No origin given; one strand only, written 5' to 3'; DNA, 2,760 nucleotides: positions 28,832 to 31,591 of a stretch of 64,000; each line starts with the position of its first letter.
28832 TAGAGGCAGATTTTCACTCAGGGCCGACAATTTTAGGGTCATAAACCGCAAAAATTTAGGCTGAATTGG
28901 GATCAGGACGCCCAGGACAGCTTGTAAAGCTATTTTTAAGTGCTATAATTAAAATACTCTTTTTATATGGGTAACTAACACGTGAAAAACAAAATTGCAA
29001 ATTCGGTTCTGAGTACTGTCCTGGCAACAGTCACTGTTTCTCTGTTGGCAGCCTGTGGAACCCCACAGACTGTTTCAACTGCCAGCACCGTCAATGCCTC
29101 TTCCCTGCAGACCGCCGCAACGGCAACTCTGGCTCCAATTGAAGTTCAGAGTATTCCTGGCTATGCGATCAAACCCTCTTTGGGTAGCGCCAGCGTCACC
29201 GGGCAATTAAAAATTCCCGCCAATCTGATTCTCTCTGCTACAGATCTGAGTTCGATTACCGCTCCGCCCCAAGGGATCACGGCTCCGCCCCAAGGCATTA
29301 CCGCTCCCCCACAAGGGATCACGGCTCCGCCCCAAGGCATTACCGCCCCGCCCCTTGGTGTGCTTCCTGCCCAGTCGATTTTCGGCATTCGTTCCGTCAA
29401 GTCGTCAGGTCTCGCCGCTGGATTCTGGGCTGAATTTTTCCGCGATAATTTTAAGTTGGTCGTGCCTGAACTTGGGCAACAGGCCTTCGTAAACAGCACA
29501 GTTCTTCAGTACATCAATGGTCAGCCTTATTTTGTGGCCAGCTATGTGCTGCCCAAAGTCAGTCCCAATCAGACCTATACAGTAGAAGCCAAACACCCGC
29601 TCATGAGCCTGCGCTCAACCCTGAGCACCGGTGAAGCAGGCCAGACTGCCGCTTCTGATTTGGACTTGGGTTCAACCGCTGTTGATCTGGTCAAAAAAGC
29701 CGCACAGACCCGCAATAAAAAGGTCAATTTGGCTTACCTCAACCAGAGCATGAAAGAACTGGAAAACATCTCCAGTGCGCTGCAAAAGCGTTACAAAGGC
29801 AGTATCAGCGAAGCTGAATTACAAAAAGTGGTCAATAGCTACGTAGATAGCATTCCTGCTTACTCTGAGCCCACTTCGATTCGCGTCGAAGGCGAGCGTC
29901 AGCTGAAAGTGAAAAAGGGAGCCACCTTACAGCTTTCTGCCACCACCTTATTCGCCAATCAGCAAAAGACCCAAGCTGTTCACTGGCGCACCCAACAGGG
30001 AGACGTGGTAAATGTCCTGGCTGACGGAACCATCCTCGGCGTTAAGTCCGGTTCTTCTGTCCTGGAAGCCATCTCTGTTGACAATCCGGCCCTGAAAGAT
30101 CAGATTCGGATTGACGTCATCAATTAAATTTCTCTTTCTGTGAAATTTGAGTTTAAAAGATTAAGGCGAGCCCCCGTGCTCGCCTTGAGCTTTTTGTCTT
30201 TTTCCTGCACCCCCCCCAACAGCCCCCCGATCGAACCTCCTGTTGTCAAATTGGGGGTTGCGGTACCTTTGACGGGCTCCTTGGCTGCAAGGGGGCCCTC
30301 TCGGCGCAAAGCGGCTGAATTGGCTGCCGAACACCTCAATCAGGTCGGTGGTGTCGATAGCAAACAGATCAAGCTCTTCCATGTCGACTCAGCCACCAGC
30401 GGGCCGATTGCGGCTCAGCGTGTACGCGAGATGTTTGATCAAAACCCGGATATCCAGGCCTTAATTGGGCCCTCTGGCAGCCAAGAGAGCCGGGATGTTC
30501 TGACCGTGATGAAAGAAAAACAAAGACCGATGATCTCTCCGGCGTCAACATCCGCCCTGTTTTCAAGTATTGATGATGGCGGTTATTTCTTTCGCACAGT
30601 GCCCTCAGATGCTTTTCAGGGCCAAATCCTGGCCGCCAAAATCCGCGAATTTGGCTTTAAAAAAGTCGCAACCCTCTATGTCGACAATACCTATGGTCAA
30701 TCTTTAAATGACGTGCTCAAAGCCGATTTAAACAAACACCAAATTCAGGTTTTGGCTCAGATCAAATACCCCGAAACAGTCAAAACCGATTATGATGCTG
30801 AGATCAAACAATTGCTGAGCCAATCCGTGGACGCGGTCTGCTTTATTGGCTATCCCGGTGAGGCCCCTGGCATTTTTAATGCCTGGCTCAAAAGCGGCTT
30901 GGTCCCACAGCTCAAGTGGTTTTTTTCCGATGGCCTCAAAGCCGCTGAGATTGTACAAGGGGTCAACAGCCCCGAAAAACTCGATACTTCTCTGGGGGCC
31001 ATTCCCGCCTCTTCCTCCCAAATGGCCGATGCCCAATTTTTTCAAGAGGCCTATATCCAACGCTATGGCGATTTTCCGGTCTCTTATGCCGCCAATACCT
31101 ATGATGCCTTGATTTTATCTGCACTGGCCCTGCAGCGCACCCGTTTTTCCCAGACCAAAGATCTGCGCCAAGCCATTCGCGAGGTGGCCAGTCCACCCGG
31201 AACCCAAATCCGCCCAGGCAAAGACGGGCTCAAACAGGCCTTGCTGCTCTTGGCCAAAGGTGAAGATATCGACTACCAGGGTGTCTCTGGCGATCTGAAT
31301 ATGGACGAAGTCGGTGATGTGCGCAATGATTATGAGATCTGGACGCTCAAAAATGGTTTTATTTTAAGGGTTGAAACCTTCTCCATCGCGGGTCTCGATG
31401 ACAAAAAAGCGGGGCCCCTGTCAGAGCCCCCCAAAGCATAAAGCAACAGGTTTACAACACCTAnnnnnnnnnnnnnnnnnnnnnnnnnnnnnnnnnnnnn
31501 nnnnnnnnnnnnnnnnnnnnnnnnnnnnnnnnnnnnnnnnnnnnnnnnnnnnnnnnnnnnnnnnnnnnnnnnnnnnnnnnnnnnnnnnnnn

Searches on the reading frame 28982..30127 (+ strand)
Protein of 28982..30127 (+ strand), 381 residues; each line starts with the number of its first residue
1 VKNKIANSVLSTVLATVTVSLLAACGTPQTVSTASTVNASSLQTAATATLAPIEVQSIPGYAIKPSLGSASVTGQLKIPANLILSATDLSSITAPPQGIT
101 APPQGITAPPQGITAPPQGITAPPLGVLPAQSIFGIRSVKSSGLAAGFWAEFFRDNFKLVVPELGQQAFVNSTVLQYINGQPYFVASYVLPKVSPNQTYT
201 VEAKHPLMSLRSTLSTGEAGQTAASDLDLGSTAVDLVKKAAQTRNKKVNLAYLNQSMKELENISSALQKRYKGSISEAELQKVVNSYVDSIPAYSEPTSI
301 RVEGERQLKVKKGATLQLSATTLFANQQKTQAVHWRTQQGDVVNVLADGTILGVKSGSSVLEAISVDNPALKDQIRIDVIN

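Call 34: search_protein_families(library=pfam, proteins=[window:28982-30127:+], max_evalue=0.001)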
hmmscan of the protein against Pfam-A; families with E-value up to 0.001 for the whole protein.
window:28982-30127:+ (381 aa): 1 family
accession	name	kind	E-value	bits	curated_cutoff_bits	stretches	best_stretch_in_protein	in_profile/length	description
PF02368.24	Big_2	-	1.4e-07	31.8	22.8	1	298-370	3-74/79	Bacterial Ig-like domain (group 2)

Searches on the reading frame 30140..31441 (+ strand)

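Call 34: search_protein_families(library=pfam, proteins=[window:30140-31441:+], max_evalue=0.001)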
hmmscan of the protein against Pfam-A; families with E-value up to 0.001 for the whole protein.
window:30140-31441:+ (433 aa): 3 families
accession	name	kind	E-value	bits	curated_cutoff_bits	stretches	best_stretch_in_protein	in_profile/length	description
PF01094.35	ANF_receptor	-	2.8e-44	152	25.4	1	56-404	3-351/353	Receptor family ligand binding region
PF13458.12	Peripla_BP_6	-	2.4e-40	139.7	31.7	1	36-349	2-311/343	Periplasmic binding protein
PF13433.12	Peripla_BP_5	-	2.5e-12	47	27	1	36-349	1-309/363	Periplasmic binding protein domain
